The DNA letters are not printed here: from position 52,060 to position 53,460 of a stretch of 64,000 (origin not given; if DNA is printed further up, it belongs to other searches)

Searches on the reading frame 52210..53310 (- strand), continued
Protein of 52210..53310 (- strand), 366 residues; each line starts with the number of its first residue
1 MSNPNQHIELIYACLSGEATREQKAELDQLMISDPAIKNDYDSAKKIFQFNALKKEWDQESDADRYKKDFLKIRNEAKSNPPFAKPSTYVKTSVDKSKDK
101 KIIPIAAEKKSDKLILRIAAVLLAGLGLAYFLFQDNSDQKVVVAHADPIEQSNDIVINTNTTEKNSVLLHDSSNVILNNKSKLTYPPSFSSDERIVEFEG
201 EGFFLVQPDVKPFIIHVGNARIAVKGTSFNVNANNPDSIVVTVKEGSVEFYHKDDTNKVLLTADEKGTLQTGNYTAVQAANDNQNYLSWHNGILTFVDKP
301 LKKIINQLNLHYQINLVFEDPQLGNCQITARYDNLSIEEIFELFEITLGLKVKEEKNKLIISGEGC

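Call 76: search_protein_families(library=pfam, proteins=[L014:1943-2479:+, L077:1346-1978:+, L081:6773-7645:+, L004:7100-9439:+, L043:6608-9169:+, L047:6857-9448:+, L065:3631-6339:+, L079:1880-4621:+, L033:3763-5709:+, L054:7020-8840:+], max_evalue=0.01)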
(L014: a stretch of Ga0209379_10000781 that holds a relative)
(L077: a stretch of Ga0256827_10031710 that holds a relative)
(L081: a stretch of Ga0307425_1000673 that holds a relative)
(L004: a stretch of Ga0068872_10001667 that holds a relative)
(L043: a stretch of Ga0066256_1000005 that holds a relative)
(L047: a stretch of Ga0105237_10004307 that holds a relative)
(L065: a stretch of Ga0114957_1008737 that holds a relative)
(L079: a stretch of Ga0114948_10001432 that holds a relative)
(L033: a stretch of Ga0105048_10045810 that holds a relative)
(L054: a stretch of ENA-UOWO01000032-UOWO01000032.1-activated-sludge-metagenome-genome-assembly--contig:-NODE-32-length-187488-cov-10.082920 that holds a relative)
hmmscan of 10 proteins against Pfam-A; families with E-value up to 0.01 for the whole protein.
L014:1943-2479:+ (178 aa): 1 family
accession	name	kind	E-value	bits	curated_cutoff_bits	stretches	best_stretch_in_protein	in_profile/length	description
PF12099.14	DUF3575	-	1.3e-19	70.6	21.1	1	10-149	4-145/177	Protein of unknown function (DUF3575)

L077:1346-1978:+ (210 aa): 0 families

L081:6773-7645:+ (290 aa): 2 families
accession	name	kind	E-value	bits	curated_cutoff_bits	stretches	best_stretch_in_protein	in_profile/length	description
PF03544.19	TonB_C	-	5.5e-17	62.4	24.6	1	55-131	2-78/79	Gram-negative bacterial TonB protein C-terminal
PF13103.11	TonB_2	-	0.0053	17.3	22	0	63-102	21-59/85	TonB C terminal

L004:7100-9439:+ (779 aa): 6 families
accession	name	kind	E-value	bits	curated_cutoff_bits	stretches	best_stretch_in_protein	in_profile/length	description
PF13715.12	CarbopepD_reg_2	-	1.8e-16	60.3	32.2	1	68-152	2-87/88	CarboxypepD_reg-like domain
PF13620.12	CarboxypepD_reg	-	2.7e-11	44.1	32.3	1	67-131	2-70/82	Carboxypeptidase regulatory-like domain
PF07715.20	Plug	-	1.2e-08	35.9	23.9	1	163-259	6-103/107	TonB-dependent Receptor Plug Domain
PF07660.19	STN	-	7.5e-05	22.9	28.4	1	11-60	1-50/52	Secretin and TonB N terminus short domain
PF23591.1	CILP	-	0.0005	20.5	27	1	67-116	7-54/90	Cartilage intermediate layer protein 1-like domain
PF08308.17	PEGA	-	0.009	16.3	20.8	0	104-140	29-66/71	PEGA domain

L043:6608-9169:+ (853 aa): 5 families
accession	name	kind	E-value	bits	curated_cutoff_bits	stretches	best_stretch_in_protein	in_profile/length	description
PF00593.30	TonB_dep_Rec_b-barrel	-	2.4e-14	54.5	27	1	386-792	25-421/436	TonB dependent receptor-like, beta-barrel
PF13715.12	CarbopepD_reg_2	-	3.1e-14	53.2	32.2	1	119-201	1-87/88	CarboxypepD_reg-like domain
PF07715.20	Plug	-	2.4e-11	44.5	23.9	1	228-306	21-102/107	TonB-dependent Receptor Plug Domain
PF13620.12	CarboxypepD_reg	-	5.5e-08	33.5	32.3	1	118-186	1-76/82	Carboxypeptidase regulatory-like domain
PF07660.19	STN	-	5.9e-05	23.2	28.4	1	57-105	3-51/52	Secretin and TonB N terminus short domain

L047:6857-9448:+ (863 aa): 2 families
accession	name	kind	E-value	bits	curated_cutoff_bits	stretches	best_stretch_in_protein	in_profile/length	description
PF00593.30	TonB_dep_Rec_b-barrel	-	1.8e-26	94.5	27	1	351-822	10-436/436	TonB dependent receptor-like, beta-barrel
PF07715.20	Plug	-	1.9e-18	67.3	23.9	1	155-257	3-107/107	TonB-dependent Receptor Plug Domain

L065:3631-6339:+ (902 aa): 4 families
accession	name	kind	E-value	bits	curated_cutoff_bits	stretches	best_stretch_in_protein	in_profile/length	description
PF13715.12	CarbopepD_reg_2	-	2.9e-14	53.3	32.2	1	109-192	1-88/88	CarboxypepD_reg-like domain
PF07715.20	Plug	-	1.5e-12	48.4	23.9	1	227-303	22-101/107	TonB-dependent Receptor Plug Domain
PF07660.19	STN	-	0.0021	18.3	28.4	1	50-100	2-52/52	Secretin and TonB N terminus short domain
PF16344.10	FecR_C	-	0.0038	17.7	24.4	0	30-96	3-69/70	FecR, C-terminal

L079:1880-4621:+ (913 aa): 7 families
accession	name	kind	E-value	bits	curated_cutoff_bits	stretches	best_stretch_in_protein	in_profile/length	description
PF00593.30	TonB_dep_Rec_b-barrel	-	9.3e-21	75.6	27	1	443-853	39-419/436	TonB dependent receptor-like, beta-barrel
PF13620.12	CarboxypepD_reg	-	4e-14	53.1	32.3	1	127-204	1-82/82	Carboxypeptidase regulatory-like domain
PF13715.12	CarbopepD_reg_2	-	1.1e-13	51.5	32.2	1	128-215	1-88/88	CarboxypepD_reg-like domain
PF07660.19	STN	-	4.9e-10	39.5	28.4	1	68-118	3-52/52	Secretin and TonB N terminus short domain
PF07715.20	Plug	-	5.2e-10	40.2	23.9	1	249-325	23-102/107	TonB-dependent Receptor Plug Domain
PF25183.1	OMP_b-brl_4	-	2.9e-09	36.4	30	1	628-672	433-477/838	Outer membrane beta barrel domain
PF16344.10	FecR_C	-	0.00036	21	24.4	1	46-113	2-69/70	FecR, C-terminal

L033:3763-5709:+ (648 aa): 2 families
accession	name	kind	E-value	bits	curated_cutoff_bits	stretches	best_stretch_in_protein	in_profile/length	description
PF07660.19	STN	-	1.4e-07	31.7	28.4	1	67-115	3-51/52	Secretin and TonB N terminus short domain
PF03880.21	DbpA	-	0.0094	16.4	25.6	0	451-486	11-46/72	DbpA RNA binding domain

L054:7020-8840:+ (606 aa): 2 families
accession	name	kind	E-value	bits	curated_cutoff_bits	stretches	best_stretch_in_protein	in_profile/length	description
PF13715.12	CarbopepD_reg_2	-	1.3e-08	35.2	32.2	1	113-191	1-80/88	CarboxypepD_reg-like domain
PF07660.19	STN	-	0.0069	16.6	28.4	0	55-101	3-50/52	Secretin and TonB N terminus short domain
